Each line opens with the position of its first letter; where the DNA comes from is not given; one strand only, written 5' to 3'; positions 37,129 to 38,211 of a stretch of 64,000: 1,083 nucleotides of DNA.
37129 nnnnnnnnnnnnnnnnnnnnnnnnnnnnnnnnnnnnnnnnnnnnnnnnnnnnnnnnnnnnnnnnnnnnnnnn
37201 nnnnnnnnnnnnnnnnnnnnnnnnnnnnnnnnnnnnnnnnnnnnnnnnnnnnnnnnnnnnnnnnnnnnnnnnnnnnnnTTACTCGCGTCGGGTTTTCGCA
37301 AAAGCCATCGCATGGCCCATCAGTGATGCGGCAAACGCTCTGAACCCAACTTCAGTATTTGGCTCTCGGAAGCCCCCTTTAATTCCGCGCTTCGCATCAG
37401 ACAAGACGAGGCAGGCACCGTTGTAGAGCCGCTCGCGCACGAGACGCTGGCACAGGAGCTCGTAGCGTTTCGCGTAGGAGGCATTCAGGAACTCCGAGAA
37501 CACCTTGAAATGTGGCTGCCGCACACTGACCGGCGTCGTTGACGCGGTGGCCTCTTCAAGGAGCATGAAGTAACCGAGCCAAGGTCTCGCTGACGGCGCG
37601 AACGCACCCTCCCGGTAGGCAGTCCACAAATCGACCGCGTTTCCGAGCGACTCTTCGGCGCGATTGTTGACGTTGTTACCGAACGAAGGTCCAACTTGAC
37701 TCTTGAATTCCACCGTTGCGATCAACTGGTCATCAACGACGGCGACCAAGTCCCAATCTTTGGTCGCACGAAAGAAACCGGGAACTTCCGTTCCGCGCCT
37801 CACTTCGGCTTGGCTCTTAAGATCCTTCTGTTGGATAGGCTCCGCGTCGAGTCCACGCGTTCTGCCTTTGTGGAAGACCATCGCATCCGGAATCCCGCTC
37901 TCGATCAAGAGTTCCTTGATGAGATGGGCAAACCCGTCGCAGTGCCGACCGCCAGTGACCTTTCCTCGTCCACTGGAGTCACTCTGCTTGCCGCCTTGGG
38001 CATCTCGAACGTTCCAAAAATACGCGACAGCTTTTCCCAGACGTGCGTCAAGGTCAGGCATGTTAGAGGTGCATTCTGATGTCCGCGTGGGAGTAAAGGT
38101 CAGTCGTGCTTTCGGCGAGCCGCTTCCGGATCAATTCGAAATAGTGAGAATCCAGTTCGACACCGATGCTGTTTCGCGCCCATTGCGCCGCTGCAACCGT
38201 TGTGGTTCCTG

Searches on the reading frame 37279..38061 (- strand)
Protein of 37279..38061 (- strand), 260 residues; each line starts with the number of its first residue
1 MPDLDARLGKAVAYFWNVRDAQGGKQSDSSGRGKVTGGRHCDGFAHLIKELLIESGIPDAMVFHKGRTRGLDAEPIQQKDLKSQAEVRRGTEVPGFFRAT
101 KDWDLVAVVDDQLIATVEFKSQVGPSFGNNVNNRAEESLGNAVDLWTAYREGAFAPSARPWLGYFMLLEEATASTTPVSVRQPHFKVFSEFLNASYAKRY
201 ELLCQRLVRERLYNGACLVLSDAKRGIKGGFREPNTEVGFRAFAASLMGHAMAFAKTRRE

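Call 3: search_protein_families(library=pfam, proteins=[window:37279-38061:-], max_evalue=1)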
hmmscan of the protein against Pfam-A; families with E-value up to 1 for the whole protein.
window:37279-38061:- (260 aa): 1 family
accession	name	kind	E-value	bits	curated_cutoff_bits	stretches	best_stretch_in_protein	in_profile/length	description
PF04555.19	XhoI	-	5.4e-71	238.9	25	2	86-231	44-189/191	Restriction endonuclease XhoI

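Call 6: search_protein_families(library=ncbifam, proteins=[window:37279-38061:-], max_evalue=1)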
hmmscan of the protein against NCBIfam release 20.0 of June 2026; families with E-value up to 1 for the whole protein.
window:37279-38061:- (260 aa): 0 families

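Call 7: search_protein_families(library=padloc, proteins=[window:37279-38061:-], max_evalue=1)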
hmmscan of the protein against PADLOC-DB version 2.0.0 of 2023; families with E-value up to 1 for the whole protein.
window:37279-38061:- (260 aa): 2 families
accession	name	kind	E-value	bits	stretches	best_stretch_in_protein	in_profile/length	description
PDLC03540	REase_II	-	1.2e-78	262.3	2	90-256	76-243/247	Type II restriction enzyme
PDLC03400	REase_II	-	4.6e-37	126.2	1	60-187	54-173/222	Type II restriction enzyme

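Call 10: find_homologous_proteins(query=window:37279-38061:-, max_evalue=0.001)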
Query window:37279-38061:- (260 aa): 7533 proteins with E <= 0.001 among 8000 candidates; the best 120 are listed.
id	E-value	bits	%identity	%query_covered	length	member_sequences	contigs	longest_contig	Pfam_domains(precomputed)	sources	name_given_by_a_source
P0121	3.3e-172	589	100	100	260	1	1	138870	PF04555.20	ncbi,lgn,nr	ncbi:MAG TPA: PaeR7I family type II restriction endonuclease [Vicinamibacterales bacterium]|nr:PaeR7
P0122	1.2e-111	391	68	100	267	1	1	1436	PF04555.20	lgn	-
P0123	1.1e-93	332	58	99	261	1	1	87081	PF04555.20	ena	-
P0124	2.9e-92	327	58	98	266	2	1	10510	PF04555.20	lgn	-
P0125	2.4e-89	317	57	99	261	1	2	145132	PF04555.20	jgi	jgi:hypothetical protein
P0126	3.7e-88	314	57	100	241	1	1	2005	PF04555.20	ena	-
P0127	7.7e-88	313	57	99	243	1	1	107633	PF04555.20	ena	-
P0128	8.3e-88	312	56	99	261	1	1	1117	PF04555.20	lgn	-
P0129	1.4e-87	312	55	99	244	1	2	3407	PF04555.20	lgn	-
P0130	3.3e-87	310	58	100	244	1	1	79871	PF04555.20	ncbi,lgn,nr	ncbi:MAG: restriction endonuclease [Pirellulales bacterium]|nr:restriction endonuclease [Pirellulale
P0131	3.4e-87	310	57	99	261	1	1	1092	PF04555.20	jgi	jgi:Restriction endonuclease XhoI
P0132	8.5e-87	309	56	98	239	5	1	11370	PF04555.20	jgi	jgi:hypothetical protein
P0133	9.2e-87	309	56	99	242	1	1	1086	PF04555.20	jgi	-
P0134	1.1e-86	309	56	100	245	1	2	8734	PF04555.20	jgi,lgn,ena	-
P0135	1.9e-86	308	55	99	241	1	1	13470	PF04555.20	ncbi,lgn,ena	-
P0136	2.3e-86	308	56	99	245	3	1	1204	PF04555.20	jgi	jgi:hypothetical protein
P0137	2.5e-86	308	58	99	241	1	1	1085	PF04555.20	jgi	jgi:hypothetical protein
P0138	2.7e-86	307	56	98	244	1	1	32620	PF04555.20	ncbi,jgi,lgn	-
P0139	4.7e-86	307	56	99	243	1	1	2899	PF04555.20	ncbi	-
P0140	6.0e-86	306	55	100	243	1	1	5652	PF04555.20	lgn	-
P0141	6.6e-86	306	55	98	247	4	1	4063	PF04555.20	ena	-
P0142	7.9e-86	306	55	98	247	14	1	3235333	PF04555.20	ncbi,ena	-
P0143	1.7e-85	305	56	98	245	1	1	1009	PF04555.20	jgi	jgi:hypothetical protein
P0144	2.3e-85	304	56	100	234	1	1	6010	PF04555.20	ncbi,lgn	ncbi:MAG: PaeR7I family type II restriction endonuclease [Phycisphaeraceae bacterium]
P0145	2.8e-85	304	57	100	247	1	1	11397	PF04555.20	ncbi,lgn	-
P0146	3.0e-85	304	55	99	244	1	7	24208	PF04555.20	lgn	-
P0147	3.1e-85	304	55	97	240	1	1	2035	PF04555.20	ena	-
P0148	3.2e-85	304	54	99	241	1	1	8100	PF04555.20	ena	-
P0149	4.7e-85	303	56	99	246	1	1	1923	PF04555.20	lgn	-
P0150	4.8e-85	303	56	99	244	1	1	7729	PF04555.20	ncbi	-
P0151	5.9e-85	303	54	98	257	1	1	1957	PF04555.20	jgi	jgi:hypothetical protein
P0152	6.0e-85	303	56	99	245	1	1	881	PF04555.20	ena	-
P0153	6.3e-85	303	56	99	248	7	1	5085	PF04555.20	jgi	jgi:Restriction endonuclease XhoI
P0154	7.4e-85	303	55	100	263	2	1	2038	PF04555.20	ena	-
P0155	8.0e-85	303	56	99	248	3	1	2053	PF04555.20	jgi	jgi:hypothetical protein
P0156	1.0e-84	302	55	99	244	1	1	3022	PF04555.20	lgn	-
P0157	1.1e-84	302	55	100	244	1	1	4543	PF04555.20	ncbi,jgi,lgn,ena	ncbi:MAG: PaeR7I family type II restriction endonuclease [Candidatus Methylomirabilota bacterium]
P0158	1.2e-84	302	55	99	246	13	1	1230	PF04555.20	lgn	-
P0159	1.6e-84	302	57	100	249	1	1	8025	PF04555.20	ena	-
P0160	1.9e-84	301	56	99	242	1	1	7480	PF04555.20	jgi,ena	-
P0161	1.9e-84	301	54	97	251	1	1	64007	PF04555.20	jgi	-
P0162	2.6e-84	301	54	99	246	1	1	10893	PF04555.20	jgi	-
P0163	3.8e-84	300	55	99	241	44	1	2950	PF04555.20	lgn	-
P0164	4.5e-84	300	54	99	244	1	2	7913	PF04555.20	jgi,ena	-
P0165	4.7e-84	300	56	97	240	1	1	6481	PF04555.20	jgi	jgi:hypothetical protein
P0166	5.5e-84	300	55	99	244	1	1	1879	PF04555.20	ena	-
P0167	6.0e-84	300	56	99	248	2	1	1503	PF04555.20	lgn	-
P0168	6.1e-84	300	56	99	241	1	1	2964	PF04555.20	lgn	-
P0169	7.1e-84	300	55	99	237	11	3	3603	PF04555.20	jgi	jgi:hypothetical protein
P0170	7.4e-84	299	55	98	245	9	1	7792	PF04555.20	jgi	jgi:hypothetical protein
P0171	9.6e-84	299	54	98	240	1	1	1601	PF04555.20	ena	-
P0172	1.1e-83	299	52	100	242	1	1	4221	PF04555.20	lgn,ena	-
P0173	1.2e-83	299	55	98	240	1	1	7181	PF04555.20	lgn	-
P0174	1.2e-83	299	55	99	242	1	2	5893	PF04555.20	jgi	jgi:hypothetical protein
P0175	1.5e-83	298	55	100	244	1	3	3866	PF04555.20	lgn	-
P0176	1.7e-83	298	56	99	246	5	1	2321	PF04555.20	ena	-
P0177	1.7e-83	298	55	99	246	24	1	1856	PF04555.20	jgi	-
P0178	1.8e-83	298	56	98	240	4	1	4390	PF04555.20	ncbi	ncbi:MAG: PaeR7I family type II restriction endonuclease [Nitrospiraceae bacterium]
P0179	1.9e-83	298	55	98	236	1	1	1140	PF04555.20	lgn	-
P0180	2.0e-83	298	55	99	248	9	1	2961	PF04555.20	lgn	-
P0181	2.1e-83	298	54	99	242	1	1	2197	PF04555.20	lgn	-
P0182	2.2e-83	298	54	98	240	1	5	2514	PF04555.20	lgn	-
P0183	2.9e-83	298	54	98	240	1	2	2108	PF04555.20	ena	-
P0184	3.0e-83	297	56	98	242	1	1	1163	PF04555.20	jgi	-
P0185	3.0e-83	297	55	99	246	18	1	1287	PF04555.20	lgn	-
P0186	3.1e-83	297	54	99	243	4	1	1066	PF04555.20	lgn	-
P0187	3.2e-83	297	55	100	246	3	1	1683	PF04555.20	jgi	-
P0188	3.2e-83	297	55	98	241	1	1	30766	PF04555.20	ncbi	ncbi:MAG: PaeR7I family type II restriction endonuclease [Planctomycetaceae bacterium]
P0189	3.4e-83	297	53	98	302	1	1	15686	PF04555.20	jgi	jgi:hypothetical protein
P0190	3.4e-83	297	55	99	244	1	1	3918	PF04555.20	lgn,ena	-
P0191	3.5e-83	297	55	100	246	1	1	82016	PF04555.20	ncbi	-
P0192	3.8e-83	297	56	99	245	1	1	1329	PF04555.20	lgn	-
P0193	3.8e-83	297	55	99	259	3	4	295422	PF04555.20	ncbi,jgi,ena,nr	ncbi:MAG TPA: PaeR7I family type II restriction endonuclease [Phycisphaerae bacterium]|nr:PaeR7I fam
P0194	4.1e-83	297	53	98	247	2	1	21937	PF04555.20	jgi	jgi:hypothetical protein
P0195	4.2e-83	297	55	100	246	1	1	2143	PF04555.20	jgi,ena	-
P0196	4.5e-83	297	55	99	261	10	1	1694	PF04555.20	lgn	-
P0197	4.7e-83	297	54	100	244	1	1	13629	PF04555.20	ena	-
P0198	4.7e-83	297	55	99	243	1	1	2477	PF04555.20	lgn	-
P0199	4.8e-83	297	54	100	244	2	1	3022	PF04555.20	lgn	-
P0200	5.0e-83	297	53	97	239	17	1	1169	PF04555.20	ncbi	-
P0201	5.3e-83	297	54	99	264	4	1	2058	PF04555.20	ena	-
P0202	5.8e-83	297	55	100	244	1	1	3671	PF04555.20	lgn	-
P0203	6.4e-83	296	55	98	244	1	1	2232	PF04555.20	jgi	jgi:hypothetical protein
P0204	6.6e-83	296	56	99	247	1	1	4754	PF04555.20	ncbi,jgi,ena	-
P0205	6.6e-83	296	55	99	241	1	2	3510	PF04555.20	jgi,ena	-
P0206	6.7e-83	296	54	98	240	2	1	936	PF04555.20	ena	-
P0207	7.1e-83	296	57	100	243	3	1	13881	PF04555.20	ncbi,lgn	-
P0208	7.2e-83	296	56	99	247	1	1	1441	PF04555.20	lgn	-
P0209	7.3e-83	296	53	100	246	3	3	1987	PF04555.20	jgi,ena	-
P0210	7.8e-83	296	56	98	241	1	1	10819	PF04555.20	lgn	-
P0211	8.1e-83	296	55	99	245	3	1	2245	PF04555.20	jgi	-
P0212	9.3e-83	296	55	98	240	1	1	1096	PF04555.20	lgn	-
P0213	9.4e-83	296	53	98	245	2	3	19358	PF04555.20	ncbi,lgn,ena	-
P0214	9.6e-83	296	55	99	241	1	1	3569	PF04555.20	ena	-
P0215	1.0e-82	296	53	92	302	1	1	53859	PF04555.20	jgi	jgi:hypothetical protein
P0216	1.1e-82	296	54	98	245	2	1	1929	PF04555.20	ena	-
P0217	1.1e-82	296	52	99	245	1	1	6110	PF04555.20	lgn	-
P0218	1.2e-82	296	54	99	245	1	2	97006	PF04555.20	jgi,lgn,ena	-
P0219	1.2e-82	296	53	100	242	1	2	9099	PF04555.20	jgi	-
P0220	1.3e-82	295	56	99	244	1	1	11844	PF04555.20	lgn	-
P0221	1.3e-82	295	57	99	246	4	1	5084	PF04555.20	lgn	-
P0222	1.3e-82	295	54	98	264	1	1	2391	PF04555.20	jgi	jgi:Restriction endonuclease XhoI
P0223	1.5e-82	295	54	100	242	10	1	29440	PF04555.20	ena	-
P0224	1.5e-82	295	53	95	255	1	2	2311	PF04555.20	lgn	-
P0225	1.7e-82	295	55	99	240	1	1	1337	PF04555.20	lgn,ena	-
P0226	1.8e-82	295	55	98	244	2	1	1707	PF04555.20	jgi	jgi:hypothetical protein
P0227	2.1e-82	295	52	99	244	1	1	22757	PF04555.20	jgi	jgi:hypothetical protein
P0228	2.4e-82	295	57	95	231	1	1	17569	PF04555.20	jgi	jgi:hypothetical protein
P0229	2.4e-82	295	54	98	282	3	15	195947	PF04555.20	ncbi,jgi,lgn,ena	ncbi:MAG: PaeR7I family type II restriction endonuclease [Tepidisphaeraceae bacterium]|jgi:restricti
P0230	2.5e-82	294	54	100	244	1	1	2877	PF04555.20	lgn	-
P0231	2.7e-82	294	53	100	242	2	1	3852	PF04555.20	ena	-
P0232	2.8e-82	294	53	99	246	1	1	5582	PF04555.20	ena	-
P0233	3.1e-82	294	55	100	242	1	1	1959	PF04555.20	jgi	jgi:hypothetical protein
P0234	3.1e-82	294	54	98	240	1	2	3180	PF04555.20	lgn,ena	-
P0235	3.4e-82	294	53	100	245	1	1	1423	PF04555.20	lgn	-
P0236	3.4e-82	294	55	99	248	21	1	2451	PF04555.20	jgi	-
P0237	3.8e-82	294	55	100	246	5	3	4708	PF04555.20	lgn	-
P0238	3.9e-82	294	58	97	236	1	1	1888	PF04555.20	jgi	jgi:hypothetical protein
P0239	3.9e-82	294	56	95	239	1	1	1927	PF04555.20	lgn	-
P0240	4.0e-82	294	53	98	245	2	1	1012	PF04555.20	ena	-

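Call 11: search_solved_structures(query=window:37279-38061:-, max_evalue=10, show_alignments=2)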
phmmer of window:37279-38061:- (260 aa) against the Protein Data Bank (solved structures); distinct sequences matched with E-value up to 10: 0.

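Call 16: search_solved_structures(query=A2, max_evalue=10, show_alignments=3)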
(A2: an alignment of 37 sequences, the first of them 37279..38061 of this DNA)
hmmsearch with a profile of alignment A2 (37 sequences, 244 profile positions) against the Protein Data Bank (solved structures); distinct sequences matched with E-value up to 10: 2.
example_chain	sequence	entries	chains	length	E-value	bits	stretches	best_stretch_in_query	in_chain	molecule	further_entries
3odn_A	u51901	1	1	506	5.8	9.8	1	12-94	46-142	Dally-like protein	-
6xtz_A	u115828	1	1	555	6.7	9.6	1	12-94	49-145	Dally-like, isoform A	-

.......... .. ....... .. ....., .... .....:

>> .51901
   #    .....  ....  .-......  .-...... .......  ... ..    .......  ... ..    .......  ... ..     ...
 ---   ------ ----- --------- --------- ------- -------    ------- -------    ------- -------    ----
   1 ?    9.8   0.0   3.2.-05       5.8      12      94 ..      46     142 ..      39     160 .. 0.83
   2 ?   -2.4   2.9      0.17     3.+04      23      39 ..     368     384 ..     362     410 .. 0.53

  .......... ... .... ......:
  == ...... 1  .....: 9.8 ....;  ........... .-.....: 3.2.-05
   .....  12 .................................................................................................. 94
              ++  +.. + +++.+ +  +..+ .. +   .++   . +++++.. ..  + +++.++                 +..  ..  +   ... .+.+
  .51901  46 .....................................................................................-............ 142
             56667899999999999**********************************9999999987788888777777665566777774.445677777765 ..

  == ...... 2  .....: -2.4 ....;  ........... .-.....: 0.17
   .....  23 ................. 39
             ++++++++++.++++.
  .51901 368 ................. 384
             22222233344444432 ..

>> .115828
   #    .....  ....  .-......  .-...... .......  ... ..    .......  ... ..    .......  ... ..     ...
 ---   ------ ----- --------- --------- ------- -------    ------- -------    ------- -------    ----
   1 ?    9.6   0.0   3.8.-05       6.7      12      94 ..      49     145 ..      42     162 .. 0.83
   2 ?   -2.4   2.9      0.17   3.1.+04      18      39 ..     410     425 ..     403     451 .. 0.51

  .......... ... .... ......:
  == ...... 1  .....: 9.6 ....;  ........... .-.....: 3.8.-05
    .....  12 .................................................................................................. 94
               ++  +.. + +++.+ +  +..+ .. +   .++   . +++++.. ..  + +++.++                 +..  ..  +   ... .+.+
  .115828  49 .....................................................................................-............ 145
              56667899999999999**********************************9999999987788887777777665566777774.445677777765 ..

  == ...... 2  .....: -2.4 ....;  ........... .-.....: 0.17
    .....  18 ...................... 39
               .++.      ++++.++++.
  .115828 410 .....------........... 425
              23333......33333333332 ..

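Call 21: find_related_loci(query=A2, collection=metagenome_contigs, flank=5000)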
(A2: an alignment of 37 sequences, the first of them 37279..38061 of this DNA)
Query A2 (260 aa) in metagenome_contigs; peptide patterns used: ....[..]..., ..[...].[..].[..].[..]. (x = any residue, [..] = any of these).
600 stretches matched a pattern (row limit reached: there are more); 580 encode a relative of the query (tblastn E <= 1e-3); the best 80 are kept; 80 distinct loci.
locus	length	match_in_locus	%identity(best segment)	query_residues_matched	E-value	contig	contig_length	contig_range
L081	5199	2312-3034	56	1-258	1e-93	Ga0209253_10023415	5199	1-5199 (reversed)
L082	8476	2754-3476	54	1-258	6e-92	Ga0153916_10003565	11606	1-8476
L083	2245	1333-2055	55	1-258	1e-95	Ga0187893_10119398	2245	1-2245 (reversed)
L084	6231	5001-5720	53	3-260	2e-91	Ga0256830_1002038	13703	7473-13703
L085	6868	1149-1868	52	3-260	2e-90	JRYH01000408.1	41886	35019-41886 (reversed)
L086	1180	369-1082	54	1-256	2e-97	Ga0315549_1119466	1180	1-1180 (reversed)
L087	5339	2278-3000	52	1-258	1e-89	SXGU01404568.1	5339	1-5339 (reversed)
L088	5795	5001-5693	53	8-256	5e-89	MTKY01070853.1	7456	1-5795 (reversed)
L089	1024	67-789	56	1-258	4e-97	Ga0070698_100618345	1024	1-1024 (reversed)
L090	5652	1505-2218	52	3-258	7e-89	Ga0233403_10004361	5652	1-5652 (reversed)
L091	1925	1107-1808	54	3-258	4e-93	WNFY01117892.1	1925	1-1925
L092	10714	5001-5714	53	3-258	2e-88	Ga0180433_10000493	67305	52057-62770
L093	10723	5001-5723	53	1-258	5e-88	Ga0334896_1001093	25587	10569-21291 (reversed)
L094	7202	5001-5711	54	1-254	1e-87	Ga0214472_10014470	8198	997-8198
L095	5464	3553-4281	52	1-260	7e-88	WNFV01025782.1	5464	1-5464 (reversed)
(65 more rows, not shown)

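Call 28: predict_structure(alignment_id=A2)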
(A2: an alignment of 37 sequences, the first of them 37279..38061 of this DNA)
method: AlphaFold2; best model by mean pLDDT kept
length: 260 residues; sequences in the alignment: 37
mean_pLDDT: 88.0   pTM: 0.86
mean pLDDT of the five models: 88.0, 82.1, 81.7, 80.4, 79.4
residues with pLDDT >= 90: 179; 70-90: 43; 50-70: 32; < 50: 6
segments of 3 or more residues with pLDDT < 50: 84-87
pLDDT, mean of each block of 10 residues (from residue 1): 93 95 67 64 96 96 74 58 54 86 92 95 81 94 94 89 97 94 95 95 98 98 97 98 98 92
secondary structure, 60 per line:
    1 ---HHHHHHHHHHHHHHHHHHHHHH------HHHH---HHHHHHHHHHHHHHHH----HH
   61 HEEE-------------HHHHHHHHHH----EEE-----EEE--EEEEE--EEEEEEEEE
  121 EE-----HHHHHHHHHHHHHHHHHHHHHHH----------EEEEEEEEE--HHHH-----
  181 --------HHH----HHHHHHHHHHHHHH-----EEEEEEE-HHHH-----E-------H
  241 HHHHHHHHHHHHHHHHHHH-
elements in order: H4-25 H32-35 H39-54 E62-64 H78-87 E92-94 E100-102 E105-109 E112-122 H128-150 E161-169 H172-175 H196-209 E215-221 H223-226 H240-259

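Call 38: find_encoding_contigs(protein=P0124, flank=5000, max_places=2)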
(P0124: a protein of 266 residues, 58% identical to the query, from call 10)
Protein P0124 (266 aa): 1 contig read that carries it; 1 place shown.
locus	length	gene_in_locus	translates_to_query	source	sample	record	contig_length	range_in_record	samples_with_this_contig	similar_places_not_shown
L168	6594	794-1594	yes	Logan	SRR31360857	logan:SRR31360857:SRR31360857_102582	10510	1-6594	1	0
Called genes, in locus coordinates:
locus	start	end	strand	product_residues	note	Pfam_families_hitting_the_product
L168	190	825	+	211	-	PF01555:N6_N4_Mtase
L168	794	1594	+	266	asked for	PF04555:XhoI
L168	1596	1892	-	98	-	PF09876:DUF2103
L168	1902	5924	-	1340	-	PF05359:DUF748, PF13116:YhdP (faint), PF27051:TamB_N (faint), PF04357:TamB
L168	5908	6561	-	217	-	-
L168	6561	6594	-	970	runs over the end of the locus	PF08479:POTRA_2 (faint), PF07244:POTRA, PF01103:Omp85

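Call 52: fold_search(model_id=the predicted structure, library=pdb)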
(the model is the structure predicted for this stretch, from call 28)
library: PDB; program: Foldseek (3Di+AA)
matches with E <= 10: 248; with E <= 0.001: 0
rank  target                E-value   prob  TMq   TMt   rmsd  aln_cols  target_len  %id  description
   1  3v20_B                6.1e-02  0.28  0.27  0.25  14.6       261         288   12  Crystal structure of Type IIF restriction endonuclease Bse634I with cognate DNA (released 2012-04-25)
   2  9dou_A                6.9e-02  0.47  0.24  0.09  14.2       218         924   14  Taeniopygia guttata R2 retrotransposon (R2Tg) initiating target-primed reverse transcription (released 2025-05-21)
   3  4zsf_A                1.0e-01  0.57  0.32  0.31   7.4       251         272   13  Crystal structure of pre-specific restriction endonuclease BsaWI-DNA complex (released 2015-10-07)
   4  5ltf_A                1.3e-01  0.28  0.22  0.28  11.5       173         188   10  Crystal structure of Lymphocytic choriomeningitis mammarenavirus endonuclease complexed with catalytic ions (released 2017-09-13)
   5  8q3z_A                1.4e-01  0.25  0.23  0.15   9.1       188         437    6  Crystal structure of cA4-bound Can2 from Thermoanaerobacter brockii (released 2023-11-22)
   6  8q42_B                2.0e-01  0.21  0.22  0.15   9.4       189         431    6  Crystal structure of cA4-bound Can2 (E341A) in complex with oligo-A DNA (released 2023-11-22)
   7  8q43_B                2.1e-01  0.21  0.22  0.15   9.3       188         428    7  Crystal structure of cA4-bound Can2 (E341A) in complex with oligo-C DNA (released 2023-11-22)
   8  9nl2_A                2.3e-01  0.15  0.19  0.06  17.3       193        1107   12  Structure of R2 retrotransposon protein from Platysternon megacephalum initiating target-primed reverse transcription (released 2025-06-18)
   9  8q44_B                2.5e-01  0.20  0.23  0.15   9.2       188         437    6  Crystal structure of cA4-bound Can2 (E364R) in complex with oligo-T DNA (released 2023-11-22)
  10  8q42_A                3.0e-01  0.16  0.23  0.16   9.3       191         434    7  Crystal structure of cA4-bound Can2 (E341A) in complex with oligo-A DNA (released 2023-11-22)
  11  7ela_A                4.1e-01  0.16  0.21  0.06  11.8       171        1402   11  Structure of Lassa virus polymerase in complex with 3'-vRNA and Z mutant (F36A) (released 2021-05-05)
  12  1knv_B                4.3e-01  0.11  0.24  0.22  14.4       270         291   10  Bse634I restriction endonuclease (released 2002-02-27)
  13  1wtd_A                4.3e-01  0.08  0.21  0.21  15.1       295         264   10  Crystal structure of type II restrcition endonuclease, EcoO109I DNA-free form (released 2004-12-14)
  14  8q43_A                4.6e-01  0.15  0.23  0.16   9.1       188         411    6  Crystal structure of cA4-bound Can2 (E341A) in complex with oligo-C DNA (released 2023-11-22)
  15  8iby_C                4.6e-01  0.12  0.19  0.08  16.2       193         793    7  Structure of R2 with 5'ORF (released 2023-09-20)
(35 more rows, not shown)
